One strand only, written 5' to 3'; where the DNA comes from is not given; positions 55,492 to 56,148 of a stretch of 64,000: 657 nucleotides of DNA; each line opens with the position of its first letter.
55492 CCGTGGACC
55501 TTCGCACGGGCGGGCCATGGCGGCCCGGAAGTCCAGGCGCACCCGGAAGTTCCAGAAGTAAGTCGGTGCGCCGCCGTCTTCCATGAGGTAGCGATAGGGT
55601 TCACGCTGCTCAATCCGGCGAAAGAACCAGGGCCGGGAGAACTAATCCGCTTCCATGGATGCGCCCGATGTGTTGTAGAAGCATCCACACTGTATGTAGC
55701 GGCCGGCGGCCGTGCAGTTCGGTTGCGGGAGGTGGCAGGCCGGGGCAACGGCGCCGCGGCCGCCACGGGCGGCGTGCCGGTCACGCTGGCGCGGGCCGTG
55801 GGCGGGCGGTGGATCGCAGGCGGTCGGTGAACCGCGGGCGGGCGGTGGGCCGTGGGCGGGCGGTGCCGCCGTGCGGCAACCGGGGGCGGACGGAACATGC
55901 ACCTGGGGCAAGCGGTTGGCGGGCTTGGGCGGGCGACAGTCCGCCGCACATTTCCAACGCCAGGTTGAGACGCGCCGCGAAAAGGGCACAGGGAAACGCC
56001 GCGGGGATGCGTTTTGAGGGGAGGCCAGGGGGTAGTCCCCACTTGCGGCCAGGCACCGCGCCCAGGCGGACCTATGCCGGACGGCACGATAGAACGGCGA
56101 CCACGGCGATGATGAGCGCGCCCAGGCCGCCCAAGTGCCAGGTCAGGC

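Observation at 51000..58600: Tandem array of four degenerate ~1.8-2.2 kb units, each built from an AT-rich spacer plus a GC-rich ~0.5-0.7 kb conserved element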

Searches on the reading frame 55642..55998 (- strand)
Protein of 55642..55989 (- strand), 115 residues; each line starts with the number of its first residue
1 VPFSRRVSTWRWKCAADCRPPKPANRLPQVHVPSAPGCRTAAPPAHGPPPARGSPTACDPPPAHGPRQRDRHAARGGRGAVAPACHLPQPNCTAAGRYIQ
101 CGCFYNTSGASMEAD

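Call 56: search_protein_families(library=phrogs, proteins=[window:55642-55989:-], max_evalue=0.01)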
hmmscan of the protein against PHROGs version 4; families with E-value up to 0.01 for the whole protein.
window:55642-55989:- (115 aa): 0 families

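Call 57: search_protein_families(library=padloc, proteins=[window:55642-55989:-], max_evalue=0.01)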
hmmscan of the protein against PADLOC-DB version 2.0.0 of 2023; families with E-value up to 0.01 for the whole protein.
window:55642-55989:- (115 aa): 0 families

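Call 62: find_homologous_proteins(query=A4, max_evalue=0.01)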
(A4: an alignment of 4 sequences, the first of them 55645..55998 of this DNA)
Query A4 (4 sequences): 8000 candidates shared short words with the query, none scored E <= 0.01.

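Call 73: search_protein_representatives(alignment_id=A4)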
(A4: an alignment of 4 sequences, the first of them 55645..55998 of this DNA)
Query: 4 sequences, 110 profile positions. Proteins with E-value up to 0.001 (for the whole library): 2; up to 1e-10: 0; up to 1e-30: 0. The best 2 are listed.
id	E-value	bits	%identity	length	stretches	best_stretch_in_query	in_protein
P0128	1.4e-07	47.9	-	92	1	3-87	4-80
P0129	6.7e-04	36.0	-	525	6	7-37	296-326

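Call 75: search_protein_families(library=pfam, proteins=[P0128, window:55645-55998:-], max_evalue=10)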
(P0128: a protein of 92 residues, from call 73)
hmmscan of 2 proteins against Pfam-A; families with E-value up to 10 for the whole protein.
P0128 (92 aa): 0 families

window:55645-55998:- (118 aa): 0 families

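Call 76: search_protein_families(library=ncbifam, proteins=[P0128, window:55645-55998:-], max_evalue=10)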
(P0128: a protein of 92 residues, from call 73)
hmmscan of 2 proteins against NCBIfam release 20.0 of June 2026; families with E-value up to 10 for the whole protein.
P0128 (92 aa): 0 families

window:55645-55998:- (118 aa): 2 families
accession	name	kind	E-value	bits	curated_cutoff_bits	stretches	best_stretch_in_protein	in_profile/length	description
NF005848.0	PRK07764.2-4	equivalog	0.026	13.1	1259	1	19-107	720-807/827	DNA polymerase III subunit gamma and tau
NF040983.1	BimA_second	exception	1.1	8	600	1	25-71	87-158/381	trimeric autotransporter actin-nucleating factor BimA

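Call 77: search_solved_structures(query=P0128, max_evalue=10, show_alignments=3)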
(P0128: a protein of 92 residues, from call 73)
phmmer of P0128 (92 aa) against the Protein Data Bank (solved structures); distinct sequences matched with E-value up to 10: 0.

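Call 78: find_encoding_contigs(protein=P0128, flank=10000, max_places=10)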
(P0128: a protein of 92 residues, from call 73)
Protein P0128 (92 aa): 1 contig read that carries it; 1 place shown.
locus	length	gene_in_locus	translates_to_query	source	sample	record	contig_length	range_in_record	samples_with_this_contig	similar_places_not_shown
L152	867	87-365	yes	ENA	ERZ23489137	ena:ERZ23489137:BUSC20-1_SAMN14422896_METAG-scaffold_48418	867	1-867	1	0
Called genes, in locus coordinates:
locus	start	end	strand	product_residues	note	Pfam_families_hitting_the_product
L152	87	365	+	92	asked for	-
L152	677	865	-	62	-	?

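Call 82: search_solved_structures(query=A5, max_evalue=10, show_alignments=3)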
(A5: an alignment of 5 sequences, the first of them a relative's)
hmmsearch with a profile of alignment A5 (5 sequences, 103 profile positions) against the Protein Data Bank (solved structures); distinct sequences matched with E-value up to 10: 0.

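Call 84: search_dna_similar(query=P0128, collection=plasmids, mode=protein, max_evalue=1, max_rows=15)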
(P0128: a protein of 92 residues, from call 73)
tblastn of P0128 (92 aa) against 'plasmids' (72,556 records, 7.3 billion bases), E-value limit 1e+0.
Records with a match: 283; places in all: 294; records where one place covers at least 80% of the query: 173.
Best place of each record, by identity: 60-80% 1; <60% 282.
By first word of the organism name: Xanthomonas 69; Klebsiella 41; Aeromonas 36; Pseudomonas 35; Enterobacter 23; Citrobacter 18; Escherichia 9; Paraburkholderia 9; Cupriavidus 4; Morganella 3; and 23 more.
By predicted mobility (MOB-suite, as given by PLSDB): mobilizable 169; conjugative 68; non-mobilizable 46.
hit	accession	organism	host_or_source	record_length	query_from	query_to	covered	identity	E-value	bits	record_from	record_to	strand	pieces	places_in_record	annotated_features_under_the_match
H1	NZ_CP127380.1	Xanthomonas fragariae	Strawberry,cell culture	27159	1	76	83%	54.5%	5e-13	69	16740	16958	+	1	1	hypothetical protein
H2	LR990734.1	Xanthomonas hydrangeae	Hydrangea arborescens,leaf spots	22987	1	76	83%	54.5%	7e-13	69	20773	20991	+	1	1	hypothetical protein (x2)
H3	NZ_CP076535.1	Xanthomonas arboricola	Corylus avellana,leaf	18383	1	76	83%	54.5%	1e-12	68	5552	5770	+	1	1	hypothetical protein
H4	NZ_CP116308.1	Xanthomonas perforans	Tomato,cell culture,leaf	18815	1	76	83%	54.5%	1e-12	68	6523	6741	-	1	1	hypothetical protein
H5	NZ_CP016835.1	Xanthomonas fragariae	strawberry leaf tissue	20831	1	76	83%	54.5%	1e-12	68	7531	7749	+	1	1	hypothetical protein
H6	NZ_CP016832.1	Xanthomonas fragariae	strawberry leaf tissue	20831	1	76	83%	54.5%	1e-12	68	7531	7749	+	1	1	hypothetical protein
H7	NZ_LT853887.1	Xanthomonas fragariae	-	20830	1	76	83%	54.5%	1e-12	68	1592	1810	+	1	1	hypothetical protein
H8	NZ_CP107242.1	Xanthomonas hortorum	Greek oregano,Diseased leaves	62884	1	76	83%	54.5%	3e-12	67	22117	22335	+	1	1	hypothetical protein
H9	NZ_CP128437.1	Morganella morganii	Homo sapiens,Urine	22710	1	76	83%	53.2%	2e-12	67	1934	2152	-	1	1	hypothetical protein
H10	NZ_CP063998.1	Xanthomonas translucens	Lolium perenne,Tissue Sample,Ryegrass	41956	1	76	83%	53.2%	1e-11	66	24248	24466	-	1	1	hypothetical protein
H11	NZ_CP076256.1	Xanthomonas translucens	Phalaris arundinacea,whole organism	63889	1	76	83%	53.2%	1e-11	66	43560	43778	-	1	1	hypothetical protein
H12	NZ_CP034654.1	Xanthomonas vasicola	Areca catechu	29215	1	76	83%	51.9%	2e-11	65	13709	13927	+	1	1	hypothetical protein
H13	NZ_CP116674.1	Xanthomonas hortorum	Pelargonium,cell culture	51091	1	76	83%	51.9%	2e-11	65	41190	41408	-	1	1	hypothetical protein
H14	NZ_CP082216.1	Xanthomonas cucurbitae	Cucurbita pepo,Cell culture,Isolated ...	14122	1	76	83%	51.9%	5e-11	64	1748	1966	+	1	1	hypothetical protein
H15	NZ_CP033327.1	Xanthomonas cucurbitae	Cucurbita maxima,cell culture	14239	1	76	83%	51.9%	5e-11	64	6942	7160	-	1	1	hypothetical protein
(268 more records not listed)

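Call 85: search_dna_similar(query=P0128, collection=phages, mode=protein, max_evalue=1, max_rows=15)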
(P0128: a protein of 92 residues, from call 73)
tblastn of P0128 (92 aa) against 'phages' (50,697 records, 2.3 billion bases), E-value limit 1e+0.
No match.

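Call 86: get_annotated_region(hit=H1, flank=5000)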
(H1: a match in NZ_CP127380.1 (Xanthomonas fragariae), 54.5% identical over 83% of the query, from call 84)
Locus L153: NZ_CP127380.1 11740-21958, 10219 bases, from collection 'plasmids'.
description: Xanthomonas fragariae strain LMG 703 plasmid pB, complete sequence
organism: Xanthomonas fragariae (NCBI taxid 48664)
taxonomy: Bacteria; Pseudomonadota; Gammaproteobacteria; Lysobacterales; Lysobacteraceae; Xanthomonas; Xanthomonas fragariae
host: -; source: Strawberry,cell culture; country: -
typing (MOB-suite, as given by PLSDB): conjugative; replicon IncP; relaxase MOBP; mating-pair formation MPF_T
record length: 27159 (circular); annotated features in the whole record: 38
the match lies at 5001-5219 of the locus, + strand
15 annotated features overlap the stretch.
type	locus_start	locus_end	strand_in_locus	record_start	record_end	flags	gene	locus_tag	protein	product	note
CDS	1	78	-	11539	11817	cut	-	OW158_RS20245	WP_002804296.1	CopG family ribbon-helix-helix protein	-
CDS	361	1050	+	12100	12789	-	-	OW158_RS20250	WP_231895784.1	antitoxin VbhA family protein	-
CDS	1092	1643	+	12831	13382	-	-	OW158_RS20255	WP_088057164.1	recombinase family protein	GO:0006310 - DNA recombination [Evidence IEA]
CDS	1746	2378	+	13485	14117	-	-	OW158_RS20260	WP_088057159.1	ParA family protein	-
CDS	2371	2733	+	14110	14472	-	-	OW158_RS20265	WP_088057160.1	hypothetical protein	-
CDS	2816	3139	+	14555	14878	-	parC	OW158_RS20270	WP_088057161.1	ParC family partition-associated protein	-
CDS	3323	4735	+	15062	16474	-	-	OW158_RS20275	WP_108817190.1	replication protein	-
CDS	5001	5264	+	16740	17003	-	-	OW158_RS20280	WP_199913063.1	hypothetical protein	-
CDS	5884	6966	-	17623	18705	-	-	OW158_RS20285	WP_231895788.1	type IV secretion system protein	-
CDS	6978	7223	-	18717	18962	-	-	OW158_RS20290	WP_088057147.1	EexN family lipoprotein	-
CDS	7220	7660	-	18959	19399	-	-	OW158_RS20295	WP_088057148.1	hypothetical protein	-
CDS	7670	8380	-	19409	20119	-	virB5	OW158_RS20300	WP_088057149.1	P-type DNA transfer protein VirB5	-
CDS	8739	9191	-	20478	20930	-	-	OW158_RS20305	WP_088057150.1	hypothetical protein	-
CDS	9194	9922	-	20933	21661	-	-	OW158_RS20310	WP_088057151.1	hypothetical protein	-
CDS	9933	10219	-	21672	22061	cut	-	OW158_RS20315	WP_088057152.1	hypothetical protein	-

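Call 87: get_annotated_region(hit=H9, flank=5000)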
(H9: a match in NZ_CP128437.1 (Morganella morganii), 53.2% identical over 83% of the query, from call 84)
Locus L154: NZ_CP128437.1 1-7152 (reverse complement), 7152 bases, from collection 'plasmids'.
description: Morganella morganii subsp. morganii strain QLYYMMQL588 plasmid unnamed2, complete sequence
organism: Morganella morganii (NCBI taxid 180434)
taxonomy: Bacteria; Pseudomonadota; Gammaproteobacteria; Enterobacterales; Morganellaceae; Morganella; Morganella morganii
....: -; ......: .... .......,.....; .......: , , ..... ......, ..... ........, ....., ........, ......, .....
typing (MOB-suite, as given by PLSDB): non-mobilizable; replicon rep_cluster_208
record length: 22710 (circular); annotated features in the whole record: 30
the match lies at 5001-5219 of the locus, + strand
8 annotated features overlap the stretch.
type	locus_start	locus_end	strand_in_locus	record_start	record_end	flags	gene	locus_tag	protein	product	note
CDS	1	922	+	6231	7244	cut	intI1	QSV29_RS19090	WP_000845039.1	class 1 integron integrase IntI1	-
CDS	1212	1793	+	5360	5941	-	-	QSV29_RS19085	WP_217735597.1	recombinase family protein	GO:0006310 - DNA recombination [Evidence IEA]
CDS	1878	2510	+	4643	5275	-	parA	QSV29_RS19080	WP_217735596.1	ParA family partition ATPase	-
CDS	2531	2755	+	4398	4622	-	-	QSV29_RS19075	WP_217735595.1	chromosome partitioning protein ParB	-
CDS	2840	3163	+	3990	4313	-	parC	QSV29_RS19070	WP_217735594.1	ParC family partition-associated protein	-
CDS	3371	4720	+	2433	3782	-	-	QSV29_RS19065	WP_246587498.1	replication protein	-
CDS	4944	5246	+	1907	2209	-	-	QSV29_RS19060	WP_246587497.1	hypothetical protein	-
CDS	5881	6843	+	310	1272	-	-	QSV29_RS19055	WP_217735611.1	DNA-binding protein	-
